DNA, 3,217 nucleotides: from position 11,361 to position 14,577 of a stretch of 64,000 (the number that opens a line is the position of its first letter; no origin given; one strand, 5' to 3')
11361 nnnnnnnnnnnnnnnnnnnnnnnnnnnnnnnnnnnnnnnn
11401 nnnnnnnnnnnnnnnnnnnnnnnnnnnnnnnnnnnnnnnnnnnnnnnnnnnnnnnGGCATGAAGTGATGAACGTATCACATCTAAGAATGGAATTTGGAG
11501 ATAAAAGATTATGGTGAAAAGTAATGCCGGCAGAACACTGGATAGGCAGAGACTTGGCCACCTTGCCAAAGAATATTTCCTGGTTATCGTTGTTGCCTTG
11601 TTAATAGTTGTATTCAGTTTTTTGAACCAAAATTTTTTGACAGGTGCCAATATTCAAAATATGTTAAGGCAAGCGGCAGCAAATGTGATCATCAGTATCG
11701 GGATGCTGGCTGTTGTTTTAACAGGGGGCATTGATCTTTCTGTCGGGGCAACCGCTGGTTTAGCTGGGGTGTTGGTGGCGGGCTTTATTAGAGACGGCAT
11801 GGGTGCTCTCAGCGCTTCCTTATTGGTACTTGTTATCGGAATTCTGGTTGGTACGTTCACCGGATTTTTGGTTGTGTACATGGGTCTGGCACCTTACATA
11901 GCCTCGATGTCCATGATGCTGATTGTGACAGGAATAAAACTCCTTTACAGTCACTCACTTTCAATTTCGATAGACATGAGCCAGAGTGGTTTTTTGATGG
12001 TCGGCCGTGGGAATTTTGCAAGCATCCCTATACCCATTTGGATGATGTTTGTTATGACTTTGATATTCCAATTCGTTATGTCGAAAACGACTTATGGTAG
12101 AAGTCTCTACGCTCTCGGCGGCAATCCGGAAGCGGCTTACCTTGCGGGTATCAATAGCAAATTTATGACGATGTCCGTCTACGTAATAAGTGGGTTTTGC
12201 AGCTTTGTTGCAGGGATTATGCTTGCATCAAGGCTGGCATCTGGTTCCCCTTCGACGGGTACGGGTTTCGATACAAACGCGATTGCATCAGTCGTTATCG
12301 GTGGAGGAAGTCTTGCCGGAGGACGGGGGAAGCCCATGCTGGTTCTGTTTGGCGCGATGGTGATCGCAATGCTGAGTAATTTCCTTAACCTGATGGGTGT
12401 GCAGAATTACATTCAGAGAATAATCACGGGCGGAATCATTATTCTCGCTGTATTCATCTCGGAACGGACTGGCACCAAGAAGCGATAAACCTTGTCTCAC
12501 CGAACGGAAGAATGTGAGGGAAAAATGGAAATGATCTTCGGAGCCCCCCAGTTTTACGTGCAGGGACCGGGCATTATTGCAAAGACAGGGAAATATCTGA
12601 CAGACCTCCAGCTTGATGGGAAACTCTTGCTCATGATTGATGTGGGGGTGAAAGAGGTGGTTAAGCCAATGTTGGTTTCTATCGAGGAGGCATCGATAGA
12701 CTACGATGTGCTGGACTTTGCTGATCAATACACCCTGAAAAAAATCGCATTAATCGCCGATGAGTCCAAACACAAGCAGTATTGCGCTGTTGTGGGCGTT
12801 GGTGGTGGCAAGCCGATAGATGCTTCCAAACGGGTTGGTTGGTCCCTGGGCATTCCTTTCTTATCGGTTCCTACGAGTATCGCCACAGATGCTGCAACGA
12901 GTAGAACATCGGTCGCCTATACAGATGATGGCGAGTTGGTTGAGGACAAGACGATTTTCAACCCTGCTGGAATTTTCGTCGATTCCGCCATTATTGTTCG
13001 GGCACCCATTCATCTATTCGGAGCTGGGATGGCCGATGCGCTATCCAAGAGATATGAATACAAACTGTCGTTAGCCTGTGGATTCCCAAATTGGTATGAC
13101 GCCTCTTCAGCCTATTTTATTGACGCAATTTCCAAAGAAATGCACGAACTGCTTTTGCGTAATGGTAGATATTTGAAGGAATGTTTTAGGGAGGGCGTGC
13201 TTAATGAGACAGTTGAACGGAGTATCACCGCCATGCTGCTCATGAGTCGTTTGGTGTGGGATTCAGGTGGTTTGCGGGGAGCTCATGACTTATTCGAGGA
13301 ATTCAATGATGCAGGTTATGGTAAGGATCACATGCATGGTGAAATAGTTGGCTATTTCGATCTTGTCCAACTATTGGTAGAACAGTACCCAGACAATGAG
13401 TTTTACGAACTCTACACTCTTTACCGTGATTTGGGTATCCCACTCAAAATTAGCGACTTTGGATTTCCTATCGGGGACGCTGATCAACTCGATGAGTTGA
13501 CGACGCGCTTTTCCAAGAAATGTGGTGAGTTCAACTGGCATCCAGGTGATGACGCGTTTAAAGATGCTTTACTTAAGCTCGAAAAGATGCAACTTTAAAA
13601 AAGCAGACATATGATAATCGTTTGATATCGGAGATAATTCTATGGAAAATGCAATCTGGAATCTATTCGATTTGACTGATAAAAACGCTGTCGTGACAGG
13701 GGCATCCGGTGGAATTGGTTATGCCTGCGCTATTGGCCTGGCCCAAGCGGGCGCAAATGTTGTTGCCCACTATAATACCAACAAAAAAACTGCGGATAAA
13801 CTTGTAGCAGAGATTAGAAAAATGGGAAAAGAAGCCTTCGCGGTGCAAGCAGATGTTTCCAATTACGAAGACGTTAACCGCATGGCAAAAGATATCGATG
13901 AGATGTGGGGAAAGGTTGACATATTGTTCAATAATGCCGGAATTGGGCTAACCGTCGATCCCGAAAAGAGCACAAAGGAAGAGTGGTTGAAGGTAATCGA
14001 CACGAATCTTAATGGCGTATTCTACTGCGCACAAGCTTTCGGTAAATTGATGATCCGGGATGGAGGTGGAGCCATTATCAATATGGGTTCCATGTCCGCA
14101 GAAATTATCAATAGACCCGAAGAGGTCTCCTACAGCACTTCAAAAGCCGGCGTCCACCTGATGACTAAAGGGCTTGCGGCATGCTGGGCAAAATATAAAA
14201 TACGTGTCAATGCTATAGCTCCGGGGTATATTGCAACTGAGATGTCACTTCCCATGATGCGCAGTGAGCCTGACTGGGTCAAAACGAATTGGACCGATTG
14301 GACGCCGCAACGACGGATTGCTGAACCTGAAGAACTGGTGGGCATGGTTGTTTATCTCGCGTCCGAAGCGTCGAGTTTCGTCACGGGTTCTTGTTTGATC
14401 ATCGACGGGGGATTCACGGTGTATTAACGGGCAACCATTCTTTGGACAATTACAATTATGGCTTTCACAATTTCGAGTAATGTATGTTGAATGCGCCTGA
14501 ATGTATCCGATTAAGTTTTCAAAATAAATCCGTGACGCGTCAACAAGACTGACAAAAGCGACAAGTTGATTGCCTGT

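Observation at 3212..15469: A 122-bp direct repeat duplicating the selA/ATP-grasp intergenic region brackets a roughly 12-kb AT-richer insertion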

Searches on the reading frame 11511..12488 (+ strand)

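Call 6: search_protein_families(library=pfam, proteins=[window:11511-12488:+])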
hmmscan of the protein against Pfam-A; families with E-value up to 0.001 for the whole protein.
window:11511-12488:+ (325 aa): 1 family
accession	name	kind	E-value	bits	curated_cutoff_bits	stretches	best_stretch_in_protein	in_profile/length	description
PF02653.21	BPD_transp_2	-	7.5e-33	114.2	26.8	1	48-314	2-269/269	Branched-chain amino acid transport system / permease component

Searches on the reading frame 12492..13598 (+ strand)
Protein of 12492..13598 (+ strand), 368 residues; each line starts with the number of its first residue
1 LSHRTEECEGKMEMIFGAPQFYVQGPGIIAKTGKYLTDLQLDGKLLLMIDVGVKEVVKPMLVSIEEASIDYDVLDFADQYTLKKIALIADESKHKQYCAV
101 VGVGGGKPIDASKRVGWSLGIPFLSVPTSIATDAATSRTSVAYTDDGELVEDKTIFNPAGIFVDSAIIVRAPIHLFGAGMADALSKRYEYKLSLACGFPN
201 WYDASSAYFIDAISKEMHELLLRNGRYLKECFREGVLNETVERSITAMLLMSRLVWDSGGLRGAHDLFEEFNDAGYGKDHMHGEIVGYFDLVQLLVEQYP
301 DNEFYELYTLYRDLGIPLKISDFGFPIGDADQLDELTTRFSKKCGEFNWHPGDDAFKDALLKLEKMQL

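Call 7: search_protein_families(library=pfam, proteins=[window:12492-13598:+])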
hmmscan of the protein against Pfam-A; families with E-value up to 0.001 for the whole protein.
window:12492-13598:+ (368 aa): 2 families
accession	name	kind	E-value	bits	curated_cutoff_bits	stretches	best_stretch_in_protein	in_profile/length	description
PF13685.12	Fe-ADH_2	-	2.9e-23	83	28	1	25-172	3-149/149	Iron-containing alcohol dehydrogenase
PF00465.25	Fe-ADH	-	5.5e-18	65.6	31.3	1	19-158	1-157/168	Iron-containing alcohol dehydrogenase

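Call 9: search_protein_families(library=ncbifam, proteins=[window:12492-13598:+], max_evalue=0.01)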
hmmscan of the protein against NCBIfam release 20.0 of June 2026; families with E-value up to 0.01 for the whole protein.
window:12492-13598:+ (368 aa): 10 families
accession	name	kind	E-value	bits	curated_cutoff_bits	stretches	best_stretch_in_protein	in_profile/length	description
NF006941.0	PRK09423.1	subfamily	1.1e-56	192.3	336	1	12-332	1-321/367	glycerol dehydrogenase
NF053832.1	GlycoaldRedHalo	equivalog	1.9e-46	158.8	550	1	12-337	1-326/363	glycolaldehyde reductase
NF047954.1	PrpdilGlycDhGldA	equivalog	4.1e-41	141.4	700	1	12-322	1-311/365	bifunctional L-1,2-propanediol dehydrogenase/glycerol dehydrogenase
NF002022.0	PRK00843.1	equivalog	1.4e-22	80.2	413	1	19-324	11-306/350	NAD(P)-dependent glycerol-1-phosphate dehydrogenase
NF007880.0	PRK10586.1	equivalog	9.3e-21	74.2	429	1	18-348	11-339/362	oxidoreductase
NF053866.1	CholDhdGbsBBac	equivalog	0.00011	21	550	1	16-117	12-115/392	choline dehydrogenase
NF041833.1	Fe_ADH_ErcA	equivalog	0.00023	20.4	550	1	18-116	8-107/382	alcohol dehydrogenase-like regulatory protein ErcA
NF041822.1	daptide_DH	equivalog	0.002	17.1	300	1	48-113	6-71/363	daptide-type RiPP biosynthesis dehydogenase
NF050025.1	SulfAcetaldRedSarD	equivalog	0.0052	15.7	700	1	22-114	11-105/385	sulfoacetaldehyde reductase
TIGR02638.1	lactal_redase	equivalog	0.0063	15.4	523.15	0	55-136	44-126/379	lactaldehyde reductase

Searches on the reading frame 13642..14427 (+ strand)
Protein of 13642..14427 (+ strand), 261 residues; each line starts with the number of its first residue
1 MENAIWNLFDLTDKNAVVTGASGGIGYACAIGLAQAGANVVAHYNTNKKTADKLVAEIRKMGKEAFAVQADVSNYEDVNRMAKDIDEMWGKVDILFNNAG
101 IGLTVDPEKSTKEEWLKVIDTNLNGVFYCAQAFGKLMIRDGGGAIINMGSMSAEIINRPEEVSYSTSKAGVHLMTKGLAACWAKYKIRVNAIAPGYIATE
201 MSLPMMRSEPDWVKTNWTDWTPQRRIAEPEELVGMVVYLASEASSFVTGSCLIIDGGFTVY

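Call 7: search_protein_families(library=pfam, proteins=[window:13642-14427:+])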
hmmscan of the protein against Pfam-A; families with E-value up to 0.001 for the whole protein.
window:13642-14427:+ (261 aa): 4 families
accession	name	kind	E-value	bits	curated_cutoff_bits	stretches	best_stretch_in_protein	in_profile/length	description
PF13561.12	adh_short_C2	-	2.5e-64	217.5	27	1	20-259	1-236/236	Enoyl-(Acyl carrier protein) reductase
PF00106.31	adh_short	-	9.2e-56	188.8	26.6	1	14-202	1-187/195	short chain dehydrogenase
PF08659.16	KR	-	4.2e-12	46.8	22.6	1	17-167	4-152/180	KR domain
PF23441.1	SDR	-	0.00015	21.7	27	1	16-258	10-255/258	SDR-like rossmann domain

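Call 9: search_protein_families(library=ncbifam, proteins=[window:13642-14427:+], max_evalue=0.01)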
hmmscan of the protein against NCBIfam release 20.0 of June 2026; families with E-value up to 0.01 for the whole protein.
window:13642-14427:+ (261 aa): 242 families (the best 25 are shown)
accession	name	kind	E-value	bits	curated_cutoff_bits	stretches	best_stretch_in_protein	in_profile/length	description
NF004774.0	PRK06114.1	equivalog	1e-65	221.7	360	1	6-260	9-261/262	SDR family oxidoreductase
NF005559.1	PRK07231.1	subfamily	7.1e-64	215.7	215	1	11-260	2-249/249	glucose 1-dehydrogenase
NF009466.0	PRK12826.1-2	subfamily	5.2e-62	209.5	222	1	13-258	3-244/248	3-oxoacyl-ACP reductase FabG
NF006070.0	PRK08213.1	subfamily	5.4e-62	209.6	279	1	5-260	4-258/259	gluconate 5-dehydrogenase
TIGR01830.1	3oxo_ACP_reduc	equivalog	4.5e-61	206.6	297.75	1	16-258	1-238/239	3-oxoacyl-[acyl-carrier-protein] reductase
NF005711.0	PRK07523.1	subfamily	1.1e-60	205.4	413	1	7-260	4-253/255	SDR family oxidoreductase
NF004791.0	PRK06138.1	equivalog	2.3e-60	204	312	1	10-260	2-251/252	SDR family oxidoreductase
NF004818.0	PRK06172.1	equivalog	1.5e-59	201.4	336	1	11-259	5-251/253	SDR family oxidoreductase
NF004198.0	PRK05653.1-3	equivalog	2.7e-59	200.6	296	1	11-259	5-247/248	3-oxoacyl-ACP reductase FabG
NF004522.0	PRK05867.1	equivalog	1.2e-58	198.9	447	1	5-260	3-254/255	SDR family oxidoreductase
NF005488.0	PRK07097.1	equivalog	3e-58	197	369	1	7-259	4-258/266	gluconate 5-dehydrogenase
NF005309.0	PRK06841.1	subfamily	4.1e-58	196.9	286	1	7-260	9-254/255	GolD/DthD family dehydrogenase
NF006493.1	PRK08936.1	subfamily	7.6e-58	195.8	420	1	10-261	4-253/261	glucose-1-dehydrogenase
NF005983.0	PRK08085.1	equivalog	4.1e-57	193.7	408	1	7-260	3-252/254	gluconate 5-dehydrogenase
NF006132.0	PRK08277.1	subfamily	4.8e-57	193.5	281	1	7-261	4-277/280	D-mannonate oxidoreductase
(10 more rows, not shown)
